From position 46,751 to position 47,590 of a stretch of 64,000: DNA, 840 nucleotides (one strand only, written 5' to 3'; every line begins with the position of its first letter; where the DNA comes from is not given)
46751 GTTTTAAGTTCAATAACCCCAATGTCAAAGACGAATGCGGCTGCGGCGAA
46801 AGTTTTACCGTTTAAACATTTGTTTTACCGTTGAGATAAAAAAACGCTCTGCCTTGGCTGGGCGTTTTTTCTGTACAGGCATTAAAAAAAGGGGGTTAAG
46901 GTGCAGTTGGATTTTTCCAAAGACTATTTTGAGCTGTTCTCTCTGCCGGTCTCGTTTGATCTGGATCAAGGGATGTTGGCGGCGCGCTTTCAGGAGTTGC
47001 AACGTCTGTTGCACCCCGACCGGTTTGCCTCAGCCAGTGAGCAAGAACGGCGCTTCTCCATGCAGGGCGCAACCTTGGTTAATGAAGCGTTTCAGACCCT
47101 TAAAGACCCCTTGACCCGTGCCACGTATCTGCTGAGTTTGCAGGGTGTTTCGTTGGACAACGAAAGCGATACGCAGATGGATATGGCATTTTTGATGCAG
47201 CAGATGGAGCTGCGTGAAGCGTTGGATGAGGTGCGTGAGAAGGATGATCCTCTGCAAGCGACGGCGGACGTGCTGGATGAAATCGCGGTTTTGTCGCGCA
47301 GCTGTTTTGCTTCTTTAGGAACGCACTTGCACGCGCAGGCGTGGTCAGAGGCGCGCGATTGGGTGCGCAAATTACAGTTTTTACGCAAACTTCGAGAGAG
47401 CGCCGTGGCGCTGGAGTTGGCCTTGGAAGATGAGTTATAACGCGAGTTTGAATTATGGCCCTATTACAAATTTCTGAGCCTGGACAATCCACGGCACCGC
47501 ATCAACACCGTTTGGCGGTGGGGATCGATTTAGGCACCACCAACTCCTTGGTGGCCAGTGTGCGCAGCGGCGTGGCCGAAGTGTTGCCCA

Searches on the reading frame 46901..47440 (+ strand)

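Call 70: search_protein_families(library=pfam, proteins=[window:46901-47440:+], max_evalue=0.00001)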
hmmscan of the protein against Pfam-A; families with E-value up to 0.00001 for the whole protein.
window:46901-47440:+ (179 aa): 1 family
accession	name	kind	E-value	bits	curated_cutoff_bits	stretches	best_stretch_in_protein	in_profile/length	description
PF07743.18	HSCB_C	-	6.7e-17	62.1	22.1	1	93-167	1-72/74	HSCB C-terminal oligomerisation domain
